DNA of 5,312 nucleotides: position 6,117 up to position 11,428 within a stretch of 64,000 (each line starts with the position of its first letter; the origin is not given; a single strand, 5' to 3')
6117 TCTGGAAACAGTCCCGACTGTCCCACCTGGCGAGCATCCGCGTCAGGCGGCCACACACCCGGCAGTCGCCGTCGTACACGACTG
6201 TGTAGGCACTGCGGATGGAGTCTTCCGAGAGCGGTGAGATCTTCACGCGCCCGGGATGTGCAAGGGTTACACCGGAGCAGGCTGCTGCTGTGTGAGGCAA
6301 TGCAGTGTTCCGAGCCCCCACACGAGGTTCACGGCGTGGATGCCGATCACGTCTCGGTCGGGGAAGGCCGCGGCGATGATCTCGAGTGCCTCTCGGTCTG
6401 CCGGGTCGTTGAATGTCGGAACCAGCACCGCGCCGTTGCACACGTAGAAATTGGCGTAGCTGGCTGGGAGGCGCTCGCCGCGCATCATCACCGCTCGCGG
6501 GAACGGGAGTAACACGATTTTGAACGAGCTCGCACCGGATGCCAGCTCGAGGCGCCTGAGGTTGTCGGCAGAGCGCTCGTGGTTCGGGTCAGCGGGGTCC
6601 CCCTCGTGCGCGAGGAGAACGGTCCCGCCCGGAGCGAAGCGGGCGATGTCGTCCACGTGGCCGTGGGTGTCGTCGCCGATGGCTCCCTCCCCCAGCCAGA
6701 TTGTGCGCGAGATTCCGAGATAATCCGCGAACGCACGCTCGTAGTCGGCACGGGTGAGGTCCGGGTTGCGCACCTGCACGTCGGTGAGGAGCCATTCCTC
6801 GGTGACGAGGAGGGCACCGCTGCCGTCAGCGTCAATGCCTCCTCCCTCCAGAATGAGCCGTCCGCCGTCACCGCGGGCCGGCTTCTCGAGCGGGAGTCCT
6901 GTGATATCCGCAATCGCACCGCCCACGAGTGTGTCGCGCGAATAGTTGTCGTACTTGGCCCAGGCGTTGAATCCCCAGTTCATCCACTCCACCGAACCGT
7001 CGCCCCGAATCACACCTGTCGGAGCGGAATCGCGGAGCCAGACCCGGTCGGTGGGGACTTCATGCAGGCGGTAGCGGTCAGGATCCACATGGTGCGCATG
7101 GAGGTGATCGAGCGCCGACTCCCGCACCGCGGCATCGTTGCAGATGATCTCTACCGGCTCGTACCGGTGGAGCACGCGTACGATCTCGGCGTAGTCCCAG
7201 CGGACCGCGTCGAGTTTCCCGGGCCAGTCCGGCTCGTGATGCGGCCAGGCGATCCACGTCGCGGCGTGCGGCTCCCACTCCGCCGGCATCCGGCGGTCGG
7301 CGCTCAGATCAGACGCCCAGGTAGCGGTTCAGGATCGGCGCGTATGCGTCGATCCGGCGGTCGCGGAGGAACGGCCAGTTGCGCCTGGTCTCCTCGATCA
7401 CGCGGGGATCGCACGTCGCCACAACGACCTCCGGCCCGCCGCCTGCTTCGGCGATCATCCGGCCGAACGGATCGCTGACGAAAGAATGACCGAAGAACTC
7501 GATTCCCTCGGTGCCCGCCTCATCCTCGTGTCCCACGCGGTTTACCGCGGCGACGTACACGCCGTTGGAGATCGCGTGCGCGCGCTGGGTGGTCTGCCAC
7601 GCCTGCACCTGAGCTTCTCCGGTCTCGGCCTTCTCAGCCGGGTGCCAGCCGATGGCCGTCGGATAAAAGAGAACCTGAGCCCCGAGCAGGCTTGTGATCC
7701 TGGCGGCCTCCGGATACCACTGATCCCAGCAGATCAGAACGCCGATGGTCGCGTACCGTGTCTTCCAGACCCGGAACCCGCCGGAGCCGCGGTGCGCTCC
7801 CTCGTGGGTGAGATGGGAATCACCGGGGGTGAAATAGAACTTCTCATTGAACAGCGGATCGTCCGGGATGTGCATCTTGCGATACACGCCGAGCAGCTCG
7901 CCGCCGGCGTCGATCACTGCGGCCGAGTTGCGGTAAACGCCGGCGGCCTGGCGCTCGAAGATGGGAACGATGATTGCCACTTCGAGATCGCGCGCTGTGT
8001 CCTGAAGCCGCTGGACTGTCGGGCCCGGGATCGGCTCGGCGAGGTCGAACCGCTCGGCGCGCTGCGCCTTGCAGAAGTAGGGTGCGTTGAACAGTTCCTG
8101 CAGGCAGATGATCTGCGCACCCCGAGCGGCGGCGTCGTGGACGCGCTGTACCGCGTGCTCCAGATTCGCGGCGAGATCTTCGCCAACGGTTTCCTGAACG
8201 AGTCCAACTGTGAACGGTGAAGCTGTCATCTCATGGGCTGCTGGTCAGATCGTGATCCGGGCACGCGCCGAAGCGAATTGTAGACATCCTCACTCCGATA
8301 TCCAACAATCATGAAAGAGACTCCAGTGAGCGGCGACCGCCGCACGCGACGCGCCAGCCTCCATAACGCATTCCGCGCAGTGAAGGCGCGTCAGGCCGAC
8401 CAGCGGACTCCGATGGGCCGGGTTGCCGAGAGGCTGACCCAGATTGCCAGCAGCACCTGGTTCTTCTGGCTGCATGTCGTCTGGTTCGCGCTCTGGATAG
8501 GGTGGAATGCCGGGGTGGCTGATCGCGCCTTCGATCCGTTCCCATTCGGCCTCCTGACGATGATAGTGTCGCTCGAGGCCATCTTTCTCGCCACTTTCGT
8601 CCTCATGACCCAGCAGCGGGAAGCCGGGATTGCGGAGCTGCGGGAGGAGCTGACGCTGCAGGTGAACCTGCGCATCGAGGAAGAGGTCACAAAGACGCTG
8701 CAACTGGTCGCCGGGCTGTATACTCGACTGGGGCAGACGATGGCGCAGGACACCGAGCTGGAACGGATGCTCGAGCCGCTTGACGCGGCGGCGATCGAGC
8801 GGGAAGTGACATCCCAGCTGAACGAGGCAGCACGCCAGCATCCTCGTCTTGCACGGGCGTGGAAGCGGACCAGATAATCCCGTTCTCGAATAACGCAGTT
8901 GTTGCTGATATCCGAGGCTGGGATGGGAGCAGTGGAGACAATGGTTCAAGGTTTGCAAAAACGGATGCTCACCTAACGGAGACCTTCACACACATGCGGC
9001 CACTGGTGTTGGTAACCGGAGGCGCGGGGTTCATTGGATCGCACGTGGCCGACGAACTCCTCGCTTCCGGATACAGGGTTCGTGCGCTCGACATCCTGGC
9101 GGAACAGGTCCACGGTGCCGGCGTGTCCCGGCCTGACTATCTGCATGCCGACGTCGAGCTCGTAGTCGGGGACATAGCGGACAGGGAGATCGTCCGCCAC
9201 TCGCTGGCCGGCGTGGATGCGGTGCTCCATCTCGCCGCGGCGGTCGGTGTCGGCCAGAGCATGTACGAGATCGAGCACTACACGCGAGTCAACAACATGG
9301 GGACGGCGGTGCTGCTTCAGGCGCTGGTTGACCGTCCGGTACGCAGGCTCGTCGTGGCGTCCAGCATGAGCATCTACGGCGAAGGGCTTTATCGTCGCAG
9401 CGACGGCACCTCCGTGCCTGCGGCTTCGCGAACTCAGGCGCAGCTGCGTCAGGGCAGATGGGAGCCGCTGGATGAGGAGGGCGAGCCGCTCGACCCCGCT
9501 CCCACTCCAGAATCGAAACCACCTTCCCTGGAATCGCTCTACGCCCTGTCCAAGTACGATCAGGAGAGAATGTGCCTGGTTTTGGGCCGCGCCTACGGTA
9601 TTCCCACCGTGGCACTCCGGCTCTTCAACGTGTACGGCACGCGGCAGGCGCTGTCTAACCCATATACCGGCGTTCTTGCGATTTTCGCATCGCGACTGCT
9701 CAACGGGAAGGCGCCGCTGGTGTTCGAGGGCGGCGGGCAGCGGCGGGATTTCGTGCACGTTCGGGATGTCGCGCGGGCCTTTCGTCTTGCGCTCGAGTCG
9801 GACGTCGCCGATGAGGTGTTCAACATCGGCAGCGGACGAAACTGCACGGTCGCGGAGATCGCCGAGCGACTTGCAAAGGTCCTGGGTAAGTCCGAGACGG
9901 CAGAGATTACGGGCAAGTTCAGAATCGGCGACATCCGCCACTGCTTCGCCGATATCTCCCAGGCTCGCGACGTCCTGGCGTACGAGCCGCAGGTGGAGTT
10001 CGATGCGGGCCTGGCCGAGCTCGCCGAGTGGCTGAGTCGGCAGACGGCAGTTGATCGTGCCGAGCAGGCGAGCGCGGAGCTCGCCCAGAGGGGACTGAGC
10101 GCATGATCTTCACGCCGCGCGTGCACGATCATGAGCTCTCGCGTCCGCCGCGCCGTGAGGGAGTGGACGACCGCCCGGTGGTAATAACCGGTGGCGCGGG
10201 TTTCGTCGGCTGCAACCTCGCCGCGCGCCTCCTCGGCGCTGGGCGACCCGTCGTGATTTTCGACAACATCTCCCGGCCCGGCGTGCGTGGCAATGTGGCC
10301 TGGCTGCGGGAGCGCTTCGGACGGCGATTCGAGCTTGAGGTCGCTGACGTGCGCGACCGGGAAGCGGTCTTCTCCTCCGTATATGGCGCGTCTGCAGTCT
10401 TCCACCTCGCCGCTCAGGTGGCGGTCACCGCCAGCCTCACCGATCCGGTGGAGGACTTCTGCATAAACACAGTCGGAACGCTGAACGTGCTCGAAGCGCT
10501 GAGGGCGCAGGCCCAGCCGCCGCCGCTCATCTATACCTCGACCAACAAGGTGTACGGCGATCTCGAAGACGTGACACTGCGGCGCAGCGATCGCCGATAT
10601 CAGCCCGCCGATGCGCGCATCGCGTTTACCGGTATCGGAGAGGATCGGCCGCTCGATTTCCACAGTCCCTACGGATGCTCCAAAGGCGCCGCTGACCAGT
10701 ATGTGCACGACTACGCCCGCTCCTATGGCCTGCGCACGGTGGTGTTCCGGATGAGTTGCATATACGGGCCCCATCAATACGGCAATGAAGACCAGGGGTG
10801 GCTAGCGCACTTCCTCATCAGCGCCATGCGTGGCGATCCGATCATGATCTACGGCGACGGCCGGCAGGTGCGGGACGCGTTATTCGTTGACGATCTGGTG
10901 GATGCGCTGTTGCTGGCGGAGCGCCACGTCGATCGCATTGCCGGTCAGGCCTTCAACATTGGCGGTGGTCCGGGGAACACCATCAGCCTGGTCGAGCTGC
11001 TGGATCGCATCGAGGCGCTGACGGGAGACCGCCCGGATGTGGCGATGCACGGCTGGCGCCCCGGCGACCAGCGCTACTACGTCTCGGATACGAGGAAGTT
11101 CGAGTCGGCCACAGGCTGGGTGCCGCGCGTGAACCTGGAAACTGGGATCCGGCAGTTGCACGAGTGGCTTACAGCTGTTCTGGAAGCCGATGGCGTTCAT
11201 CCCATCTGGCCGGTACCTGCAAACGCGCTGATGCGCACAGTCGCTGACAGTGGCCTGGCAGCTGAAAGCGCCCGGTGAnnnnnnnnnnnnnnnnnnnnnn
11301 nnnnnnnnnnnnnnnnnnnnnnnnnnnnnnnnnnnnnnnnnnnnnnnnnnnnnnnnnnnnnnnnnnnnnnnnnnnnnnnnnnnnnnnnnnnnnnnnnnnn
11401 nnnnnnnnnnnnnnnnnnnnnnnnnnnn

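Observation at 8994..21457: Thirteen-gene, translationally coupled sugar operon with no export or priming machinery: candidate cytoplasmic methylated glycan/glycoside pathway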

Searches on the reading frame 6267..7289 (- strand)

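Call 7: search_protein_families(library=pfam, proteins=[window:6267-7289:-], max_evalue=0.001)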
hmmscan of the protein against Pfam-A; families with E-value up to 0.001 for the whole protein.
window:6267-7289:- (340 aa): 1 family
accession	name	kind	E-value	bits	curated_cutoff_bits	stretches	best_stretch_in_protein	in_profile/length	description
PF04371.20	PAD_porph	-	7.4e-106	354.4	25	1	1-337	2-321/321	Porphyromonas-type peptidyl-arginine deiminase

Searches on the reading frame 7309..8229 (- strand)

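Call 7: search_protein_families(library=pfam, proteins=[window:7309-8229:-], max_evalue=0.001)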
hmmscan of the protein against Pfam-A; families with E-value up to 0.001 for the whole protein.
window:7309-8229:- (306 aa): 1 family
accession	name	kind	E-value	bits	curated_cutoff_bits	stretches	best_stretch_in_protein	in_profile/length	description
PF00795.27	CN_hydrolase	-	1.9e-59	201.5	23.2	1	8-283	2-256/256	Carbon-nitrogen hydrolase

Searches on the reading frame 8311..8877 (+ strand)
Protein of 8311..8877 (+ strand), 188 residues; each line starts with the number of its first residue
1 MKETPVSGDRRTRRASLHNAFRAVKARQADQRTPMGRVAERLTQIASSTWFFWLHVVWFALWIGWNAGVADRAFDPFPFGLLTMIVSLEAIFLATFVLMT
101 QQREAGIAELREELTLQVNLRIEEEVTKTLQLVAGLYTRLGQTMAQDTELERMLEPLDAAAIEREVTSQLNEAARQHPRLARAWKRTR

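Call 25: search_protein_families(library=pfam, proteins=[window:8311-8877:+], max_evalue=0.001)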
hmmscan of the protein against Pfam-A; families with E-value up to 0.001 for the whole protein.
window:8311-8877:+ (188 aa): 1 family
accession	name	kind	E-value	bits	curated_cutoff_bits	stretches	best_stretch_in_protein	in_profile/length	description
PF06210.16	DUF1003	-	5.7e-27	94.3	27.4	1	48-146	3-102/103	Protein of unknown function (DUF1003)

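Call 32: search_protein_families(library=ncbifam, proteins=[window:8311-8877:+], max_evalue=0.001)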
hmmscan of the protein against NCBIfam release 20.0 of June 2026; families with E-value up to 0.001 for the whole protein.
window:8311-8877:+ (188 aa): 0 families

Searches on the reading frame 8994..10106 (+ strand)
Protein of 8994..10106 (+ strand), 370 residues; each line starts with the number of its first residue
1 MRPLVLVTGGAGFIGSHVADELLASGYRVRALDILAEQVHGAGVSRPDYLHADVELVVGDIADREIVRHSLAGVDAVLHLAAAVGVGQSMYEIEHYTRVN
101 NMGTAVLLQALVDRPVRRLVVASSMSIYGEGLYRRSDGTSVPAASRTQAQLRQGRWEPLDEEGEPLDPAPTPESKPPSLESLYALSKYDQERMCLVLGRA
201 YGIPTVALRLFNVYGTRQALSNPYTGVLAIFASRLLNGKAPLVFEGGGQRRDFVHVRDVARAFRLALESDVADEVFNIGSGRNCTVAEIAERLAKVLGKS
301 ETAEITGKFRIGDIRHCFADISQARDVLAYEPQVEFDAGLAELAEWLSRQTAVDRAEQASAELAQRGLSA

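Call 4: search_protein_families(library=pfam, proteins=[window:8994-10106:+], max_evalue=0.01)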
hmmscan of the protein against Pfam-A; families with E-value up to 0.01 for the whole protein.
window:8994-10106:+ (370 aa): 10 families
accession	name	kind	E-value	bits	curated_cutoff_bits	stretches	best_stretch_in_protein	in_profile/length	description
PF01370.27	Epimerase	-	6.5e-52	176.8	20.9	2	5-133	1-124/240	NAD dependent epimerase/dehydratase family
PF16363.11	GDP_Man_Dehyd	-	1.4e-43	150.1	27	2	6-130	1-135/332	GDP-mannose 4,6 dehydratase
PF01073.25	3Beta_HSD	-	7.1e-20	71.6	22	1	6-130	1-122/280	3-beta hydroxysteroid dehydrogenase/isomerase family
PF13460.12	NAD_binding_10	-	8.1e-11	42.5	27.2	1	9-130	1-104/184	NAD(P)H-binding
PF02719.21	Polysacc_synt_2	-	9.4e-11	41.9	20.2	1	5-124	1-128/293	Polysaccharide biosynthesis protein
PF07993.18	NAD_binding_4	-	1.5e-08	34.6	20.1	1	7-230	1-218/258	Male sterility protein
PF05368.20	NmrA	-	2e-07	31.4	27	1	4-82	4-78/298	NmrA-like family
PF00106.31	adh_short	-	5e-05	23.3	26.6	1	5-86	3-87/195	short chain dehydrogenase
PF08659.16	KR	-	0.00029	21.2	22.6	1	5-126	3-138/180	KR domain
PF04321.23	RmlD_sub_bind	-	0.0017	18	27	0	5-111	3-89/287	RmlD substrate binding domain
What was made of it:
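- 8994..10106 (+): g1, an extended SDR of the UDP-hexose 4-epimerase (GalE) type with an insert of about 40 aa. PF01370, 177 bits (call 4).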

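Call 6: search_protein_families(library=ncbifam, proteins=[window:8994-10106:+], max_evalue=0.001)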
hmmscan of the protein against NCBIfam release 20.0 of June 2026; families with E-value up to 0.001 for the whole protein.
window:8994-10106:+ (370 aa): 40 families (the best 25 are shown)
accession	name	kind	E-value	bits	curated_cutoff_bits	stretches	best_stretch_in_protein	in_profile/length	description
TIGR01179.1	galE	equivalog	1.6e-43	148.8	262.3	2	5-130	2-127/332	UDP-glucose 4-epimerase GalE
TIGR04180.1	EDH_00030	hypoth_equivalog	1.8e-39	135.6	475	2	5-131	1-128/297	NAD-dependent 4,6-dehydratase LegB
TIGR01181.1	dTDP_gluc_dehyt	equivalog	2.2e-35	122.3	365.1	2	173-351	141-315/321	dTDP-glucose 4,6-dehydratase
TIGR02197.1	heptose_epim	equivalog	7.1e-27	94.4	274.6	2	181-349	136-315/316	ADP-glyceromanno-heptose 6-epimerase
TIGR03466.1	HpnA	hypoth_equivalog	1.9e-25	89.4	367.65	1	5-130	3-119/327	hopanoid-associated sugar epimerase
NF011728.1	PRK15181.1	equivalog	1.5e-24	86.6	760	2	181-347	163-337/348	Vi polysaccharide biosynthesis UDP-N-acetylglucosaminuronic acid C-4 epimerase TviC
NF007956.0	PRK10675.1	subfamily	3.7e-23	82.2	394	2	5-131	3-131/338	UDP-glucose 4-epimerase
NF042422.1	oxyalk_red_OleD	equivalog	3.8e-19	69.2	580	1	5-129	3-115/329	2-alkyl-3-oxoalkanoate reductase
NF007490.0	PRK10084.1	subfamily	3e-18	66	649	2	180-356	164-344/361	dTDP-glucose 4,6-dehydratase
NF043036.1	ErythonDh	equivalog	4.9e-16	58.8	325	1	5-132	3-133/321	D-erythronate dehydrogenase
NF008360.0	PRK11150.1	equivalog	5.3e-16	58.7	452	1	203-350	160-309/310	ADP-glyceromanno-heptose 6-epimerase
NF052578.1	StrlDmthSdmBMthl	equivalog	1.8e-15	57.5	600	1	5-129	3-118/328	sterol demethylase protein SdmB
NF042423.1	oxyalk_red_Shew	equivalog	3.4e-14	52.6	580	1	5-142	11-136/331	2-alkyl-3-oxoalkanoate reductase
NF007582.0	PRK10217.1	equivalog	3.8e-14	52.6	698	2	176-299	153-272/355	dTDP-glucose 4,6-dehydratase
NF047922.1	GDPFucSynFcl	equivalog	6.8e-14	52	500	1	182-348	133-302/308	GDP-L-fucose synthase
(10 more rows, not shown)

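Call 28: search_solved_structures(query=window:8994-10106:+, max_evalue=1e-10)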
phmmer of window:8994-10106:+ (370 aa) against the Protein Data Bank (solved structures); distinct sequences matched with E-value up to 1e-10: 88 (the best 60 are shown).
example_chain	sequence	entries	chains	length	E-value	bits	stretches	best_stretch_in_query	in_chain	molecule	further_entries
6wjb_A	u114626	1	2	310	1.4e-43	152.5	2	169-326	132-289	NAD-dependent epimerase/dehydratase family protein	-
6wj9_A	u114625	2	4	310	1.4e-42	149.2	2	169-326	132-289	NAD-dependent epimerase/dehydratase family protein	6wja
4zrm_A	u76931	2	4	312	3.8e-42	147.8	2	163-347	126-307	UDP-glucose 4-epimerase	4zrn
6dnt_A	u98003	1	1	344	5.8e-38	134.1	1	181-350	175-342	NAD-dependent epimerase/dehydratase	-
6kv9_A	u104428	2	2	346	5.3e-35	124.3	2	177-358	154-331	MoeE5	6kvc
10ke_A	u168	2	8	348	1.3e-33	119.8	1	178-348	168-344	Capsular polysaccharide biosynthesis protein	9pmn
1r6d_A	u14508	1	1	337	4.7e-31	111.3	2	5-130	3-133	TDP-glucose-4,6-dehydratase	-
7ys8_A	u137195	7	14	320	4.9e-31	111.3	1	169-348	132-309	UDP-glucose 4-epimerase | UDP-glucose 4-epimerase along with EC 5.1.3.2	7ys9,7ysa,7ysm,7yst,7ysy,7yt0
1r66_A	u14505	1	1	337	7.7e-31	110.6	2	5-130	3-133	TDP-glucose-4,6-dehydratase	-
1sb8_A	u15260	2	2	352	3.1e-30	108.6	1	181-346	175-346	wbpP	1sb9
8shh_A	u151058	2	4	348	4.7e-29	104.8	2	173-347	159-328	dTDP-glucose 4,6-dehydratase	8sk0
6zl6_A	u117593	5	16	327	5.6e-29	104.5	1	180-347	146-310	Epimerase domain-containing protein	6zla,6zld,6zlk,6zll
6zlj_A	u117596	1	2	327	1.7e-28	103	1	181-347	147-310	Epimerase domain-containing protein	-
8vr2_A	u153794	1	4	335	7.1e-28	100.9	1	182-349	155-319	NAD-dependent epimerase/dehydratase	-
2p5u_A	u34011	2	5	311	1e-27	100.4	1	172-339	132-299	UDP-glucose 4-epimerase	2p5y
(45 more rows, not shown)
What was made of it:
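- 8994..10106 (+): Best PDB relatives are UDP-hexose 4-epimerases 6wjb and 4zrm (call 28).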

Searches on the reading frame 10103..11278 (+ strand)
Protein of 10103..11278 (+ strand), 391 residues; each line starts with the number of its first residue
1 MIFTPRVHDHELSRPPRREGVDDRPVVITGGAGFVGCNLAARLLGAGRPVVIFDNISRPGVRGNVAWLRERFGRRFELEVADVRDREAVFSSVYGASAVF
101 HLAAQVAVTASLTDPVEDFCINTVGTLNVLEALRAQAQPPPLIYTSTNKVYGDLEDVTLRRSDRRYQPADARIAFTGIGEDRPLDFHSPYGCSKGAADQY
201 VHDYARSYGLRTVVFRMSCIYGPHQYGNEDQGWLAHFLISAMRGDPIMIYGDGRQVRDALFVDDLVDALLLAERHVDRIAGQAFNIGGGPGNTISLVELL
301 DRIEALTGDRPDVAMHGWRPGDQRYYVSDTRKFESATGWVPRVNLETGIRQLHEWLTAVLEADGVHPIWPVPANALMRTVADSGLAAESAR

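Call 4: search_protein_families(library=pfam, proteins=[window:10103-11278:+], max_evalue=0.01)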
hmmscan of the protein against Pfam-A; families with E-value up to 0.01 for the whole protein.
window:10103-11278:+ (391 aa): 7 families
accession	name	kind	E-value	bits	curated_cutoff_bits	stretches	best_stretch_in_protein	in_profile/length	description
PF01370.27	Epimerase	-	4.4e-50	170.8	20.9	1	26-287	1-240/240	NAD dependent epimerase/dehydratase family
PF16363.11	GDP_Man_Dehyd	-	4.5e-44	151.7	27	1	28-351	2-331/332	GDP-mannose 4,6 dehydratase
PF01073.25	3Beta_HSD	-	1.3e-16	60.9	22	1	27-277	1-233/280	3-beta hydroxysteroid dehydrogenase/isomerase family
PF07993.18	NAD_binding_4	-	2.2e-16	60.2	20.1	1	97-267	90-256/258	Male sterility protein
PF04321.23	RmlD_sub_bind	-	4.9e-09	36.1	27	1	26-226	3-155/287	RmlD substrate binding domain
PF02719.21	Polysacc_synt_2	-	1.3e-07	31.5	20.2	1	26-150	1-131/293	Polysaccharide biosynthesis protein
PF00106.31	adh_short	-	0.0011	18.9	26.6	0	26-93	3-68/195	short chain dehydrogenase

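Call 6: search_protein_families(library=ncbifam, proteins=[window:10103-11278:+], max_evalue=0.001)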
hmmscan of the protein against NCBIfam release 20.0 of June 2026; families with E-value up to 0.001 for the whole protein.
window:10103-11278:+ (391 aa): 34 families (the best 25 are shown)
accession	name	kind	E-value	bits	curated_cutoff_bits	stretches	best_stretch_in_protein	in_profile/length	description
TIGR01181.1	dTDP_gluc_dehyt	equivalog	2.5e-48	164.8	365.1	1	26-357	2-312/321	dTDP-glucose 4,6-dehydratase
TIGR01179.1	galE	equivalog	7.3e-40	136.8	262.3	1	26-357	2-326/332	UDP-glucose 4-epimerase GalE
NF007490.0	PRK10084.1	subfamily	1.4e-37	129.5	649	1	26-357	3-335/361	dTDP-glucose 4,6-dehydratase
NF007582.0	PRK10217.1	equivalog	2.3e-32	112.5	698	1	25-358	3-333/355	dTDP-glucose 4,6-dehydratase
TIGR04180.1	EDH_00030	hypoth_equivalog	5.5e-31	107.7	475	1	26-343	1-296/297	NAD-dependent 4,6-dehydratase LegB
TIGR02622.1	CDP_4_6_dhtase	equivalog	6.3e-21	74.9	278.45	1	23-359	4-333/352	CDP-glucose 4,6-dehydratase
NF011728.1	PRK15181.1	equivalog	1.5e-20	73.5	760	1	26-356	18-337/348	Vi polysaccharide biosynthesis UDP-N-acetylglucosaminuronic acid C-4 epimerase TviC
NF007956.0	PRK10675.1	subfamily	1.9e-20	73.3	394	1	26-355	3-328/338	UDP-glucose 4-epimerase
NF042422.1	oxyalk_red_OleD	equivalog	3e-18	66.3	580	1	26-301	3-244/329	2-alkyl-3-oxoalkanoate reductase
TIGR02197.1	heptose_epim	equivalog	7.9e-16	58.1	274.6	1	26-357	1-314/316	ADP-glyceromanno-heptose 6-epimerase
NF043036.1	ErythonDh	equivalog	8.6e-16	58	325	1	26-153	3-131/321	D-erythronate dehydrogenase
NF008872.0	PRK11908.1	equivalog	1.5e-14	53.8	294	1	26-313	4-277/349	bifunctional UDP-4-keto-pentose/UDP-xylose synthase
NF042423.1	oxyalk_red_Shew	equivalog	5.6e-14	51.9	580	1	26-305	11-255/331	2-alkyl-3-oxoalkanoate reductase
TIGR03466.1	HpnA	hypoth_equivalog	1.2e-11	44.2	367.65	1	25-311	2-250/327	hopanoid-associated sugar epimerase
NF047922.1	GDPFucSynFcl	equivalog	1.5e-10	41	500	1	188-357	132-302/308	GDP-L-fucose synthase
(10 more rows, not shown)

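Call 29: search_solved_structures(query=window:10103-11278:+, max_evalue=1e-10)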
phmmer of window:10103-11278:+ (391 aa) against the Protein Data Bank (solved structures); distinct sequences matched with E-value up to 1e-10: 90 (the best 60 are shown).
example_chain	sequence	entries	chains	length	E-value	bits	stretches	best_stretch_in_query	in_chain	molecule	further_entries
9rl0_E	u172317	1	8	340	8.9e-83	281.8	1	27-357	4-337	CDP-tyvelose 2-epimerase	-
1orr_A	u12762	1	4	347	7e-81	275.6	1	26-363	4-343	CDP-tyvelose-2-epimerase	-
4zrm_A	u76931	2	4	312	5.5e-42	147.5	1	26-360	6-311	UDP-glucose 4-epimerase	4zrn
7ys8_A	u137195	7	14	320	7e-36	127.4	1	27-355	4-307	UDP-glucose 4-epimerase | UDP-glucose 4-epimerase along with EC 5.1.3.2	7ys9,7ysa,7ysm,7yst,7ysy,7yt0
2p5u_A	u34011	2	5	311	7e-35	124.1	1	26-351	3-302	UDP-glucose 4-epimerase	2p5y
1g1a_A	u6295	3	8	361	9e-35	123.8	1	26-358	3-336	DTDP-D-GLUCOSE 4,6-DEHYDRATASE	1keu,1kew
8vr2_A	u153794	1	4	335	1.7e-34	122.9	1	24-361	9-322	NAD-dependent epimerase/dehydratase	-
6wjb_A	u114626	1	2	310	8.9e-34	120.5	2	176-352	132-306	NAD-dependent epimerase/dehydratase family protein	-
6wj9_A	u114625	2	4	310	4e-33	118.3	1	26-352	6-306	NAD-dependent epimerase/dehydratase family protein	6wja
1bxk_A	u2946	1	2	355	2.2e-30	109.3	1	24-358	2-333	PROTEIN (DTDP-GLUCOSE 4,6-DEHYDRATASE)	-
6bi4_A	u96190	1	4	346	4e-30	108.4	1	26-356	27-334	dTDP-glucose 4,6-dehydratase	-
6bwl_A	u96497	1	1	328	7.6e-30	107.5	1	26-358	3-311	Pal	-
6kv9_A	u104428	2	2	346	1.1e-29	107.1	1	22-360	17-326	MoeE5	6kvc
2hun_A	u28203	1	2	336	4.7e-29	104.9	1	26-356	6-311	336aa long hypothetical dTDP-glucose 4,6-dehydratase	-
10ke_A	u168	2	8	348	5.9e-29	104.6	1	26-360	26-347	Capsular polysaccharide biosynthesis protein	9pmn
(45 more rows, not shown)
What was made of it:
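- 10103..11278 (+): g2, an extended SDR of the CDP-tyvelose 2-epimerase type. PDB entries 9rl0 and 1orr at 276-282 bits (call 29).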
